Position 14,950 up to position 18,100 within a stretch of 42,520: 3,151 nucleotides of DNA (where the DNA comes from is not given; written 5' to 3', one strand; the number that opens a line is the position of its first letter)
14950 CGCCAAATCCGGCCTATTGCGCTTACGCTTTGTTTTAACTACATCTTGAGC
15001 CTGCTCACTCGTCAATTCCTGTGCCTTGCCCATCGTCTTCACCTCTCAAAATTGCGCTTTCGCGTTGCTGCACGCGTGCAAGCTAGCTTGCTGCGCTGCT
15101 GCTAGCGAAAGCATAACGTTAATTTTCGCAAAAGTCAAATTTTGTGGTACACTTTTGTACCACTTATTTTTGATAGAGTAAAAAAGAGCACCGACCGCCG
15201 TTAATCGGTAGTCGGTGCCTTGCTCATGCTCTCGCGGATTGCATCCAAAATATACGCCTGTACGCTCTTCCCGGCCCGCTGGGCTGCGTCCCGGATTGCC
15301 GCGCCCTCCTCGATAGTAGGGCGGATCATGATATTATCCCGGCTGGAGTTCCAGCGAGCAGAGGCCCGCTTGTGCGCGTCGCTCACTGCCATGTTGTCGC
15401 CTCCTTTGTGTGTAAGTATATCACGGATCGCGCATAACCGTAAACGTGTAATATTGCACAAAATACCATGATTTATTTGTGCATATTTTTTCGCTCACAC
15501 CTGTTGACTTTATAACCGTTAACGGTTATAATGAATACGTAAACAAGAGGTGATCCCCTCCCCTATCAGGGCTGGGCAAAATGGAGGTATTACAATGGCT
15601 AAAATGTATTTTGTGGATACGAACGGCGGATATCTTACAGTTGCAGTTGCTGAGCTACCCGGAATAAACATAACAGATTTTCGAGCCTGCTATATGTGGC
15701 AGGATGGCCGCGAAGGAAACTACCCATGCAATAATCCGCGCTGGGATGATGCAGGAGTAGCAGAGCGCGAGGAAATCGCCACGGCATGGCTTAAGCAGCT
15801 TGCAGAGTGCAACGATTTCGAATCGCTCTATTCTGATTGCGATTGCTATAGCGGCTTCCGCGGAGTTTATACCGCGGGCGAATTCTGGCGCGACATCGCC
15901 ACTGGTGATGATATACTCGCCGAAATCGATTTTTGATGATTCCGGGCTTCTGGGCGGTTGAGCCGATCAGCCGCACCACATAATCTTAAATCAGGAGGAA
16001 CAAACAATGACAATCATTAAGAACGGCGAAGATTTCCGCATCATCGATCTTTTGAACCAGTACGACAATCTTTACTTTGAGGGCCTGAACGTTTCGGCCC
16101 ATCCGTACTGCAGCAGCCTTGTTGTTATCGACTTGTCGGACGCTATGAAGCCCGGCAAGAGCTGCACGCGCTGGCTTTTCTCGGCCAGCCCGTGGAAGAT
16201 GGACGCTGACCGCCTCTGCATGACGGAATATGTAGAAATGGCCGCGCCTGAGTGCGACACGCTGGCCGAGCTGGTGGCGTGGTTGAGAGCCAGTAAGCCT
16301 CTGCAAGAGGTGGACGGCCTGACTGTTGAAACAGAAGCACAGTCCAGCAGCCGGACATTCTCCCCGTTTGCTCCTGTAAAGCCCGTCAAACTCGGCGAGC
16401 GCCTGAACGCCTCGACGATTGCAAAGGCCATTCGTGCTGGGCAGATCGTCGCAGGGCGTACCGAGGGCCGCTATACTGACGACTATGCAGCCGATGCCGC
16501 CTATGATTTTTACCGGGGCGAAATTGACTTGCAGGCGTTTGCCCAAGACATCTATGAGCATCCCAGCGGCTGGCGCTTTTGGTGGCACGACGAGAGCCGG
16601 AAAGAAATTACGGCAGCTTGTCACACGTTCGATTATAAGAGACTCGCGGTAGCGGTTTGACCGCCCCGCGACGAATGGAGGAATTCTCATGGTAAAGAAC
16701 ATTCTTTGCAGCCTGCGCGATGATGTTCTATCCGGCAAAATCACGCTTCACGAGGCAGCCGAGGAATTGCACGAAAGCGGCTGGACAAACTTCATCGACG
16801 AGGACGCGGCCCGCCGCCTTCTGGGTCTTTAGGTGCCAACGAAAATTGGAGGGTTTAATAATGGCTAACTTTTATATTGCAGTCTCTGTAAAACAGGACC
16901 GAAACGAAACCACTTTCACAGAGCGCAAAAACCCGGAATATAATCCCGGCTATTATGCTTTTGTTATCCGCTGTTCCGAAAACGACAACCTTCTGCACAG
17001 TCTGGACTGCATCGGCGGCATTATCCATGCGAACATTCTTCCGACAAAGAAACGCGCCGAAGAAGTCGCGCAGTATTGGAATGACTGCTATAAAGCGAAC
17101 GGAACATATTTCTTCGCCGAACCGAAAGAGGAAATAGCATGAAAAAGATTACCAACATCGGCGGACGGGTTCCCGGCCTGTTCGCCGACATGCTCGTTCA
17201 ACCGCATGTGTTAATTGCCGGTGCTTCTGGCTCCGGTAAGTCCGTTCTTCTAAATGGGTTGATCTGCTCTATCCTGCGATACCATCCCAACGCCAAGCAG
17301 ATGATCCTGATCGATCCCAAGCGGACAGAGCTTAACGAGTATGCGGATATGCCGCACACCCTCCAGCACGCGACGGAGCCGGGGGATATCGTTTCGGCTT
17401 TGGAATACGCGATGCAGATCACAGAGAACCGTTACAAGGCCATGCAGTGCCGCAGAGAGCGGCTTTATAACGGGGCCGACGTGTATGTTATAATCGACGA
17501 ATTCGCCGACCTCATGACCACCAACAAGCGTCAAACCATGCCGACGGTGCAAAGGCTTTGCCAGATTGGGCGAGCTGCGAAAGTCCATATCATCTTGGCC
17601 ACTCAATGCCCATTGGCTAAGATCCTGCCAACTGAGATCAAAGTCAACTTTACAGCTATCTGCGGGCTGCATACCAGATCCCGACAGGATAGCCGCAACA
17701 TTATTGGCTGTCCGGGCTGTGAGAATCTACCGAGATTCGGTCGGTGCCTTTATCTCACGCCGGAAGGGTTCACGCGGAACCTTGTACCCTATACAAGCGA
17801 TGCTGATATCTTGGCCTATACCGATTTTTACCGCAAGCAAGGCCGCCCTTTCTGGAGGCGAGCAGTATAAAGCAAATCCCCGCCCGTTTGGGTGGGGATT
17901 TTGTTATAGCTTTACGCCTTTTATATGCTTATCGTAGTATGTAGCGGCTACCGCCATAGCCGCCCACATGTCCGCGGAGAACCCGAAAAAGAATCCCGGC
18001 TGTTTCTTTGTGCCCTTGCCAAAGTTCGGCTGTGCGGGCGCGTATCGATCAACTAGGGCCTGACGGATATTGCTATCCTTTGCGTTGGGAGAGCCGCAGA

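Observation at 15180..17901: Opposite-strand five-gene cassette ending in a minimal FtsK/SpoIIIE ATPase, controlled by a consensus promoter buried in a 22-bp perfect palindrome with a divergent RHH gene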

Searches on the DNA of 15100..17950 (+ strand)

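Call 12: search_dna_similar(query=window:15100-17950:+, collection=phages, mode=distant)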
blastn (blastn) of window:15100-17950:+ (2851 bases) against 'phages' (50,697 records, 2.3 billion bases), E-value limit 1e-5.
Records with a match: 1; places in all: 1; records where one place covers at least 80% of the query: 0.
Best place of each record, by identity: 60-80% 1.
By first word of the organism name: Flavonifractor 1.
By host as written in the record: Flavonifractor plautii 1.
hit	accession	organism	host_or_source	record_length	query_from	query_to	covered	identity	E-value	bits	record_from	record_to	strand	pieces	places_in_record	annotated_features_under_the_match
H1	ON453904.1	Flavonifractor phage Chenonceau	Flavonifractor plautii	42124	145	245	4%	73.3%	3e-6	62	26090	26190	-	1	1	Arc-like repressor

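Call 66: get_annotated_region(hit=H1, flank=5000)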
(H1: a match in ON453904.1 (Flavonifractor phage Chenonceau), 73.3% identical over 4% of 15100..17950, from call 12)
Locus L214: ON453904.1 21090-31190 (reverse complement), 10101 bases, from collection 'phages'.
description: Flavonifractor phage Chenonceau, complete genome.
organism: Flavonifractor phage Chenonceau (NCBI taxid 2951976)
taxonomy: Viruses
host: Flavonifractor plautii; source: feces; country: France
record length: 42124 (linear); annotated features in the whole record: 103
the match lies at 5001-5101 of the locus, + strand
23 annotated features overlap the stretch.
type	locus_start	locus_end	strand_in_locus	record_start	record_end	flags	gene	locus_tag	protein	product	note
CDS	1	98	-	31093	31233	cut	-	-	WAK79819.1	hypothetical protein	rasttk_feature_creation_tool=/opt/patric-common/ runtime/bin/phanotate version 1.5.0; ...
CDS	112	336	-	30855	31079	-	-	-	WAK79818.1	hypothetical protein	rasttk_feature_creation_tool=/opt/patric-common/ runtime/bin/phanotate version 1.5.0; ...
CDS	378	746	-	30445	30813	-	-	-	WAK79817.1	hypothetical protein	rasttk_feature_creation_tool=/opt/patric-common/ runtime/bin/phanotate version 1.5.0; ...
CDS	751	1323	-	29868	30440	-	-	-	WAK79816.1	major tail protein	rasttk_feature_creation_tool=/opt/patric-common/ runtime/bin/phanotate version 1.5.0; HHpred against PHROGS v3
CDS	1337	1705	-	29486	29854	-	-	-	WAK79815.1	head protein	rasttk_feature_creation_tool=/opt/patric-common/ runtime/bin/phanotate version 1.5.0; HHpred against PHROGS v3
CDS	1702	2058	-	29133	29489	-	-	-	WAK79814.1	hypothetical protein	rasttk_feature_creation_tool=/opt/patric-common/ runtime/bin/phanotate version 1.5.0; ...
CDS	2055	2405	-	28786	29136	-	-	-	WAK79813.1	hypothetical protein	rasttk_feature_creation_tool=/opt/patric-common/ runtime/bin/phanotate version 1.5.0; ...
CDS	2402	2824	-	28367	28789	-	-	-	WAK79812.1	head protein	rasttk_feature_creation_tool=/opt/patric-common/ runtime/bin/phanotate version 1.5.0; HHpred against PHROGS v3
CDS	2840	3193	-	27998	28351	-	-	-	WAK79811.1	hypothetical protein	rasttk_feature_creation_tool=/opt/patric-common/ runtime/bin/phanotate version 1.5.0; ...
CDS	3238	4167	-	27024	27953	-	-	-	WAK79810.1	major head protein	rasttk_feature_creation_tool=/opt/patric-common/ runtime/bin/phanotate version 1.5.0; HHpred against PHROGS v3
CDS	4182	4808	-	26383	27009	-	-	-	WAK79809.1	head scaffolding protein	rasttk_feature_creation_tool=/opt/patric-common/ runtime/bin/phanotate version 1.5.0; HHpred against PHROGS v3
CDS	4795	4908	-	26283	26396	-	-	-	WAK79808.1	hypothetical protein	rasttk_feature_creation_tool=/opt/patric-common/ runtime/bin/phanotate version 1.5.0; ...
CDS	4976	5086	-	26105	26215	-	-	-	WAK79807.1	Arc-like repressor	rasttk_feature_creation_tool=/opt/patric-common/ runtime/bin/phanotate version 1.5.0; HHpred against PHROGS v3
CDS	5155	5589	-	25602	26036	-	-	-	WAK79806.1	hypothetical protein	rasttk_feature_creation_tool=/opt/patric-common/ runtime/bin/phanotate version 1.5.0; ...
CDS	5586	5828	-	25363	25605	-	-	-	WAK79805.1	transcriptional regulator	rasttk_feature_creation_tool=/opt/patric-common/ runtime/bin/phanotate version 1.5.0; HHpred against PHROGS v3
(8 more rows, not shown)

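Call 70: search_rna_families(source=window, start=15100, end=16100, threshold=evalue, max_evalue=1)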
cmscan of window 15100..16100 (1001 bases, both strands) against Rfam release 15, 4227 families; matches with E-value up to 1: 2.
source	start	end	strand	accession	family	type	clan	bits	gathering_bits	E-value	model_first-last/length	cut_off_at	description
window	15149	15223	-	RF02351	psRNA14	Gene; sRNA;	-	21.8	60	0.62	1-84/84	no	Proteobacteria sRNA psRNA14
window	15875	15995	+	RF01629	ceN39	Gene; snRNA; snoRNA; HACA-box;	-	18.6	35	0.3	1-131/131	no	Nematode snoRNA ceN39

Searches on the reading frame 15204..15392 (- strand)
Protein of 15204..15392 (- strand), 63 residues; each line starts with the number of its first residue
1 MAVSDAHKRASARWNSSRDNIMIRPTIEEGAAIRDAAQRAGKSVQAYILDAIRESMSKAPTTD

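Call 8: search_protein_families(library=pfam, proteins=[window:15204-15392:-], max_evalue=1)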
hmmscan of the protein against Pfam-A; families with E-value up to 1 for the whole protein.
window:15204-15392:- (63 aa): 4 families
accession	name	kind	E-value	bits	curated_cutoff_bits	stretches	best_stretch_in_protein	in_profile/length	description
PF21983.2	NikA-like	-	9.4e-05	22.9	27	1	21-51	7-37/72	Mobilization protein NikA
PF08681.18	TacA1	-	0.0017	18.7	21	1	21-55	2-36/80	Antitoxin TacA 1-like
PF20121.4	DUF6511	-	0.052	14.4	28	1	22-46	1-25/69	Family of unknown function (DUF6511)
PF00272.24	Cecropin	-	0.14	12.4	25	1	30-41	10-21/30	Cecropin family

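Call 9: search_protein_families(library=phrogs, proteins=[window:15204-15392:-], max_evalue=0.1)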
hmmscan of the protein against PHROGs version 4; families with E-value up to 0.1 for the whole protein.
window:15204-15392:- (63 aa): 1 family
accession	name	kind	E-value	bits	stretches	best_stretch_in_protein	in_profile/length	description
phrog_13890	-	unknown function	1.8e-06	28.8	1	7-60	5-59/73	-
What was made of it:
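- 15201..15392 (-): 63-aa RHH-like repressor gene. Pfam hits are weak: NikA-like 9e-5 and TacA1 2e-3, both below cut-off; phrog_13890 1.8e-6 (calls 8, 9).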

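Call 10: search_protein_families(library=padloc, proteins=[window:15204-15392:-], max_evalue=0.1)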
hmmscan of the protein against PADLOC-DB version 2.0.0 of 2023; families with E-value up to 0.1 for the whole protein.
window:15204-15392:- (63 aa): 0 families

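Call 11: search_protein_families(library=ncbifam, proteins=[window:15204-15392:-], max_evalue=0.1)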
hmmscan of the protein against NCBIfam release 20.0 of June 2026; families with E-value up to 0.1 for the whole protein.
window:15204-15392:- (63 aa): 3 families
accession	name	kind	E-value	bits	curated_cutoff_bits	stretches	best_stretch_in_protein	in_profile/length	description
NF041264.1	MobA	equivalog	0.0052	17.2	80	1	19-51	5-37/91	plasmid mobilization protein MobA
NF010451.0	PRK13877.1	equivalog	0.047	14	134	1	20-50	15-45/124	conjugal transfer transcriptional regulator TraJ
NF041418.1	MbpA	equivalog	0.062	13.2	90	1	19-49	3-33/93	mobilization protein MbpA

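Call 77: search_solved_structures(query=window:15204-15392:-, max_evalue=10)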
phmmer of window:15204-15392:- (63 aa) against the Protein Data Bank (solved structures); distinct sequences matched with E-value up to 10: 3.
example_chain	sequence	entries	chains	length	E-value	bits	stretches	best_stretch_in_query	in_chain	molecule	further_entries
1u9p_A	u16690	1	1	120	0.94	13.6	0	12-58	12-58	pArc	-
8vd6_A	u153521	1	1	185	1.6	12.8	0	23-46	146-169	CAP REPEAT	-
9iqw_A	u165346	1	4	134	2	12.6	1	12-49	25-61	Capsule biosynthesis protein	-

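Call 79: search_solved_structures(query=A3, max_evalue=10)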
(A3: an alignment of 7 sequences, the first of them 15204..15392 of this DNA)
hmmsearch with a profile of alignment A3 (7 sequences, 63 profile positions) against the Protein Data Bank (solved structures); distinct sequences matched with E-value up to 10: 8.
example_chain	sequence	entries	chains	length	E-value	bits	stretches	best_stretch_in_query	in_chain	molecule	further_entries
6ajm_C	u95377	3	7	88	0.079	16.7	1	17-52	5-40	DUF1778 domain-containing protein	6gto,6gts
6ajn_C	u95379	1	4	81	0.15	15.8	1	19-52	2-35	DUF1778 domain-containing protein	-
1b28_A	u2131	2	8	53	0.29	14.9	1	33-58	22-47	PROTEIN (REGULATORY PROTEIN ARC) | ARC REPRESSOR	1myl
2an7_A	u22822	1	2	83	0.51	14.1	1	20-50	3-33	Protein parD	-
1u9p_A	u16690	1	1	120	0.63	13.8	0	33-58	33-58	pArc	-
2ba3_A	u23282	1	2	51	0.98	13.2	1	27-51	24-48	NikA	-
6nut_A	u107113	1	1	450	7.8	10.3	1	28-47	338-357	Nucleoprotein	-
6c54_A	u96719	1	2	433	8.1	10.2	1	28-47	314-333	Nucleoprotein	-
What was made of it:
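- On Arc/MetJ (ribbon-helix-helix) repressors: The six best PDB profile hits are all RHH proteins, but with E of 0.08 to 1 (call 79).
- The RHH assignment rests on sub-threshold hits (calls 8, 79).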

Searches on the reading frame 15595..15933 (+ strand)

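Call 8: search_protein_families(library=pfam, proteins=[window:15595-15933:+], max_evalue=1)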
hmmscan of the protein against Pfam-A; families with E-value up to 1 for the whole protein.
window:15595-15933:+ (113 aa): 1 family
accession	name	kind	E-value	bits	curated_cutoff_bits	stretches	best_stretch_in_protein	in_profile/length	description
PF23238.1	DUF7068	-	0.064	13.8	27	1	31-52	30-51/65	Domain of unknown function (DUF7068)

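Call 9: search_protein_families(library=phrogs, proteins=[window:15595-15933:+], max_evalue=0.1)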
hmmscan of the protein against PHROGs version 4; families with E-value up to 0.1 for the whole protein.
window:15595-15933:+ (113 aa): 0 families

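Call 10: search_protein_families(library=padloc, proteins=[window:15595-15933:+], max_evalue=0.1)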
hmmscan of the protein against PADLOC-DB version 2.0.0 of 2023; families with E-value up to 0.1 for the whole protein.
window:15595-15933:+ (113 aa): 0 families

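Call 11: search_protein_families(library=ncbifam, proteins=[window:15595-15933:+], max_evalue=0.1)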
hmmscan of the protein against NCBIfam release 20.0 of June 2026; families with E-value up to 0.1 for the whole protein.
window:15595-15933:+ (113 aa): 0 families
